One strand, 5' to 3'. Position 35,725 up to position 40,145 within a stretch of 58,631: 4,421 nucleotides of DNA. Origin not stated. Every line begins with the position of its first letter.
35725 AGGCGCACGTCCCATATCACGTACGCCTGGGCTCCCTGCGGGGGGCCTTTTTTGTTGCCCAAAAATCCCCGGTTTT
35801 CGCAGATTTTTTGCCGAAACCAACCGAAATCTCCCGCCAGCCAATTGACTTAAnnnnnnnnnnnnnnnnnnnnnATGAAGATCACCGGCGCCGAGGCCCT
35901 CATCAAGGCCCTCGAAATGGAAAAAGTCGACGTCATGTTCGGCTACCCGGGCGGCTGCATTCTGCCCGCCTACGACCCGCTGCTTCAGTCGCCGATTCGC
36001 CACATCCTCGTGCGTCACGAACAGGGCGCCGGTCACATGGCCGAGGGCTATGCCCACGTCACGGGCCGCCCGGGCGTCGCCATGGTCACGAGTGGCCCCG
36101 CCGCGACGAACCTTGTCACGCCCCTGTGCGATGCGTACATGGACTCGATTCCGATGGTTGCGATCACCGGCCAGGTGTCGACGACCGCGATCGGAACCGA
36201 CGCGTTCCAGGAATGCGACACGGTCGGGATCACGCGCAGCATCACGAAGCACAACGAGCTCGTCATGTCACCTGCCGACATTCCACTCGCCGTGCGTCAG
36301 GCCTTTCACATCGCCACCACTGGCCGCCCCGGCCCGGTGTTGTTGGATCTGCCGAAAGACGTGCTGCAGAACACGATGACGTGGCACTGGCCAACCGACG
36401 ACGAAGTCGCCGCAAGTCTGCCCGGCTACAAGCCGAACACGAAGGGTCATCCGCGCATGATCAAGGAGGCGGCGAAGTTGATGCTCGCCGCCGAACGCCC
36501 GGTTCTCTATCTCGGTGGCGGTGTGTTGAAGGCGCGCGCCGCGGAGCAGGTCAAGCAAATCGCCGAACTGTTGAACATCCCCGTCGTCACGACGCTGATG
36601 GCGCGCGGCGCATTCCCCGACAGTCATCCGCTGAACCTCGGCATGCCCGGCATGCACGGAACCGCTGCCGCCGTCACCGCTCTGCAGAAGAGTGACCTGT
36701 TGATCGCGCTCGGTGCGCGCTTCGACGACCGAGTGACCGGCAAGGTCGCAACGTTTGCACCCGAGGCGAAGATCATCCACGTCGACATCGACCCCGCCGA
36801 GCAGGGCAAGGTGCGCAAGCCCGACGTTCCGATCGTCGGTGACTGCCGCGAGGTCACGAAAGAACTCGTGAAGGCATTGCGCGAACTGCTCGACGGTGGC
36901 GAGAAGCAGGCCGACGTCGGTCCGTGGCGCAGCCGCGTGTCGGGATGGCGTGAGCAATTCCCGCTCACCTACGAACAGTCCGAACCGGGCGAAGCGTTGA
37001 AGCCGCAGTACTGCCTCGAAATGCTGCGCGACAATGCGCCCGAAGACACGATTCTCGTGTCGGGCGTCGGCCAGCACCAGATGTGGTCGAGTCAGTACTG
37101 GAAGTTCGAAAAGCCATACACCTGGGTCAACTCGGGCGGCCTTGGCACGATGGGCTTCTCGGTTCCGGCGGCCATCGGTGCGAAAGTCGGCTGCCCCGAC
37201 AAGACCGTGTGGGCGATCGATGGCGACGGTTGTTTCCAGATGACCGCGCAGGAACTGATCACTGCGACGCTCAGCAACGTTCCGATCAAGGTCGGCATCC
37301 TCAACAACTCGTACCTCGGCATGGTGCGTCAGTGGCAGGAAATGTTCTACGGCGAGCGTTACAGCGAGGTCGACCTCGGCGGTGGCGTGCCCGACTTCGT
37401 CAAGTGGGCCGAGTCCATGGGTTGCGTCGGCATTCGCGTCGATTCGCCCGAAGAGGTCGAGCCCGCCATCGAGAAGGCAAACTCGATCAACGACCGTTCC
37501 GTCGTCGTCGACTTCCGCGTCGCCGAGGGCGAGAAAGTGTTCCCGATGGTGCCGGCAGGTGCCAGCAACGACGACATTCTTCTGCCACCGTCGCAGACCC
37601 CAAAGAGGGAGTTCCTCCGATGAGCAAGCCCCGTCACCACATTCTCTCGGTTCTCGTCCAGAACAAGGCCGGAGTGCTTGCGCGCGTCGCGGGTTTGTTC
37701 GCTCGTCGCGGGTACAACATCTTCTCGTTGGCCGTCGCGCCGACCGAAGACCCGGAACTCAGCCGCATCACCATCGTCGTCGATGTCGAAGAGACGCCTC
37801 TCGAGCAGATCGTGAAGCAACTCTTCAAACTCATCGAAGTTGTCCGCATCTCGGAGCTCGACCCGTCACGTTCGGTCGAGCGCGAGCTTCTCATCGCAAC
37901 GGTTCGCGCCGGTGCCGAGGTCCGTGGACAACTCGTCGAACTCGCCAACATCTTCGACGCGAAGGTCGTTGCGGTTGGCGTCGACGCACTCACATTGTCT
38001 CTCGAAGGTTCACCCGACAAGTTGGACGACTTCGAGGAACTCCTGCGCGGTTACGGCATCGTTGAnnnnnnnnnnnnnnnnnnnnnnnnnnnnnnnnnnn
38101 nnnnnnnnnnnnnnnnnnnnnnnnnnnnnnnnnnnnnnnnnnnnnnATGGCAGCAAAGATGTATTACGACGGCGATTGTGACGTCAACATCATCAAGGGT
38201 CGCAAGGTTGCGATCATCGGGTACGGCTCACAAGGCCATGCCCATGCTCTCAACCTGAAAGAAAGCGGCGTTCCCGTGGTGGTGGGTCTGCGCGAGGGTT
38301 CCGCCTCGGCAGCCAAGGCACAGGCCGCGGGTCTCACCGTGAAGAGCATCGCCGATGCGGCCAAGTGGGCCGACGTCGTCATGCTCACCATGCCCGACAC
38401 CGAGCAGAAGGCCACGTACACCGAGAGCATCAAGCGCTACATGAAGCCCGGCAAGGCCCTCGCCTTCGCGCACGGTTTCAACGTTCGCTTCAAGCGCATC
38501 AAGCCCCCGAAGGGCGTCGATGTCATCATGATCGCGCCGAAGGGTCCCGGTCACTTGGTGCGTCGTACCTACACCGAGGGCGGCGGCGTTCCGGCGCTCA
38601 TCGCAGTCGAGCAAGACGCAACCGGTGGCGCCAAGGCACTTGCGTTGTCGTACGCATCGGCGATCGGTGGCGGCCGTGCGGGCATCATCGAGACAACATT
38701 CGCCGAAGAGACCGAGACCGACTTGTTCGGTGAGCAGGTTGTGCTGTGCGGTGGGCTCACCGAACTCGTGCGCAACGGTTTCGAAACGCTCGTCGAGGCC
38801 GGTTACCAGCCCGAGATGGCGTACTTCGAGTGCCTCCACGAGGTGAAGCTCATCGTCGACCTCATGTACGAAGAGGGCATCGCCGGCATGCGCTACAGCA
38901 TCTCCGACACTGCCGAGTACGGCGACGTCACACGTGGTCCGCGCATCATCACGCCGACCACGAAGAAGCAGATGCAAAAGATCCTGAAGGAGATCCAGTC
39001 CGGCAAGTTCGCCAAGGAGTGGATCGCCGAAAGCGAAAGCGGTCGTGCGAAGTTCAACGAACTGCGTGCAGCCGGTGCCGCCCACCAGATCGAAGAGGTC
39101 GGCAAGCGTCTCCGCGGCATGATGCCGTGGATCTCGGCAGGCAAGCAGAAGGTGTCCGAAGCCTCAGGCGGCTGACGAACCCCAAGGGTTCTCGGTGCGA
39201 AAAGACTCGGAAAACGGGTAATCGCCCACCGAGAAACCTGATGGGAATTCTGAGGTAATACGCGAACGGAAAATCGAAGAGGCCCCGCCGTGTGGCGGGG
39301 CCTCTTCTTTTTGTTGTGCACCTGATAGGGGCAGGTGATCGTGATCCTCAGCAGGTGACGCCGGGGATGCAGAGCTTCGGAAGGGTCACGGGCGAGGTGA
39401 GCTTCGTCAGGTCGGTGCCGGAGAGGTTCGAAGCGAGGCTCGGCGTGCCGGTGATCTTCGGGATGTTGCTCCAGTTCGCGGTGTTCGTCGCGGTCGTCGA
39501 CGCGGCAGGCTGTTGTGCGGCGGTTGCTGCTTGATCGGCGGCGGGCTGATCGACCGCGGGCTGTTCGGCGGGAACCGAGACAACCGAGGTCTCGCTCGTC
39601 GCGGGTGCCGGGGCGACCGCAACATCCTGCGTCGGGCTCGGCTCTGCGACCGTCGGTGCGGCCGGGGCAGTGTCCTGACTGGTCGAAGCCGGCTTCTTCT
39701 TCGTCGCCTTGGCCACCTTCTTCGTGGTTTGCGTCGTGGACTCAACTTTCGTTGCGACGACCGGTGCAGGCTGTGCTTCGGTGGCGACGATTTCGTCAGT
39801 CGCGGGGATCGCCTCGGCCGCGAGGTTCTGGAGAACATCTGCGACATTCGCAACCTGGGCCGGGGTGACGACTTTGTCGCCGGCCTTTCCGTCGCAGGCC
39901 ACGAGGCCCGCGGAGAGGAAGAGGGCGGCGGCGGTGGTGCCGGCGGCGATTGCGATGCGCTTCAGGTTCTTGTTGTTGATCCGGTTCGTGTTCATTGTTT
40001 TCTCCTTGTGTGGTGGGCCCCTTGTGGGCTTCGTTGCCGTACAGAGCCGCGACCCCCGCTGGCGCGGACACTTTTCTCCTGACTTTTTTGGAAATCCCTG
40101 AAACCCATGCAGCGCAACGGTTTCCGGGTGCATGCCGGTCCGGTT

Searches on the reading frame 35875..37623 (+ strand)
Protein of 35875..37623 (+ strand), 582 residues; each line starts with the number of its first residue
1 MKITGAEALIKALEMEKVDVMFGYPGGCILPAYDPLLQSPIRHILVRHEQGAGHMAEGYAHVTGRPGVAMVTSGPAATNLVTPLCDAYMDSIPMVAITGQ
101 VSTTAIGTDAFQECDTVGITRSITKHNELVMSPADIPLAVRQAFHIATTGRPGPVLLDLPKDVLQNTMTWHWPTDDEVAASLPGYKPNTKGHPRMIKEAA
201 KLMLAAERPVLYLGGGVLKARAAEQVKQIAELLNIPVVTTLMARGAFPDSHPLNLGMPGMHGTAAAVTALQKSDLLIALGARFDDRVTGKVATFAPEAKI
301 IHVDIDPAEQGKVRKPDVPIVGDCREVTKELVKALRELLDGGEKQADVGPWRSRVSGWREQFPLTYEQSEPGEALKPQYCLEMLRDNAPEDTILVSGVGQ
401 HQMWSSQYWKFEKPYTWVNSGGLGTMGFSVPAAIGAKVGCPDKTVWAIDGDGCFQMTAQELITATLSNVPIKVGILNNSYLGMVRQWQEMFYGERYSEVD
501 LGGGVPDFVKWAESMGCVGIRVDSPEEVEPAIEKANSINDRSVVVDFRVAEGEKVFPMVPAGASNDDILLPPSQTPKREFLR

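Call 64: search_protein_families(library=pfam, proteins=[window:35875-37623:+], max_evalue=0.001)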
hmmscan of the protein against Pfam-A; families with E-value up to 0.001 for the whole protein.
window:35875-37623:+ (582 aa): 4 families
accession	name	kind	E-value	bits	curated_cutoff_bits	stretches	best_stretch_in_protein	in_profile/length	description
PF02775.26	TPP_enzyme_C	-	4.6e-53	179.5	21.9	1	397-546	1-150/151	Thiamine pyrophosphate enzyme, C-terminal TPP binding domain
PF00205.28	TPP_enzyme_M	-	2.4e-52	176.7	30.4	1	196-331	1-137/137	Thiamine pyrophosphate enzyme, central domain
PF02776.23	TPP_enzyme_N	-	2.7e-38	130.9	26.8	1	4-118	2-118/119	Thiamine pyrophosphate enzyme, N-terminal TPP binding domain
PF02552.22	CO_dh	-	0.00073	19.8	21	0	196-252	25-81/168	CO dehydrogenase beta subunit/acetyl-CoA synthase epsilon subunit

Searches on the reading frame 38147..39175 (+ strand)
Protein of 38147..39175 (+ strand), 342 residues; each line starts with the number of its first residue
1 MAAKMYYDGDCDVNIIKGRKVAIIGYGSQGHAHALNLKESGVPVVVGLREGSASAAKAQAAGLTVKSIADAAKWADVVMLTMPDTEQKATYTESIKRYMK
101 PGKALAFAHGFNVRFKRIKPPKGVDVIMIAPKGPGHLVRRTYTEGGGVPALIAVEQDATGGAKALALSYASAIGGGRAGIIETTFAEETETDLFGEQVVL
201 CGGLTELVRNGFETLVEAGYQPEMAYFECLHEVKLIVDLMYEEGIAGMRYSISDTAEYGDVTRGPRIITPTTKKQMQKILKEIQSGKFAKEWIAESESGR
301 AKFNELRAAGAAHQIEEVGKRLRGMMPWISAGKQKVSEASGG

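Call 64: search_protein_families(library=pfam, proteins=[window:38147-39175:+], max_evalue=0.001)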
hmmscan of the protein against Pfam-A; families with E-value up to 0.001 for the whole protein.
window:38147-39175:+ (342 aa): 6 families
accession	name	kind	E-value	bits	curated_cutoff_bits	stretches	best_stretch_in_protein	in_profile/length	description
PF07991.19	KARI_N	-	1.2e-73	246.6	20.6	1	16-179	2-165/165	Acetohydroxy acid isomeroreductase, NADPH-binding domain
PF01450.25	KARI_C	-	2.4e-67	226.1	29.1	1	185-328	1-144/144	Ketol-acid reductoisomerase, C-terminal domain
PF02826.25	2-Hacid_dh_C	-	2.9e-08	33.7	25.1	1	14-88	32-105/178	D-isomer specific 2-hydroxyacid dehydrogenase, NAD binding domain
PF03807.23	F420_oxidored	-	1.8e-07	32.1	21.6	1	20-94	1-79/94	NADP oxidoreductase coenzyme F420-dependent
PF03446.21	NAD_binding_2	-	3.5e-07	30.8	21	1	20-105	1-89/161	NAD binding domain of 6-phosphogluconate dehydrogenase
PF00670.27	AdoHcyase_NAD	-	0.00018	22.1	27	1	15-81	20-85/162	S-adenosyl-L-homocysteine hydrolase, NAD binding domain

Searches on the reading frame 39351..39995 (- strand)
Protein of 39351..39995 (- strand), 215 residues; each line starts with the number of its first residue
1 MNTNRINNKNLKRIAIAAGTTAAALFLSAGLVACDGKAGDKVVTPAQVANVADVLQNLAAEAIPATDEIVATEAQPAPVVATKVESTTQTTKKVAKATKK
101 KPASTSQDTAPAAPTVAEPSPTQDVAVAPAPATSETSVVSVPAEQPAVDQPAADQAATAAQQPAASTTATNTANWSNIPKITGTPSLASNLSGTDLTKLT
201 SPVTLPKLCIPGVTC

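Call 64: search_protein_families(library=pfam, proteins=[window:39351-39995:-], max_evalue=0.001)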
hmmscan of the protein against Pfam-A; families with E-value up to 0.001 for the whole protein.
window:39351-39995:- (215 aa): 0 families
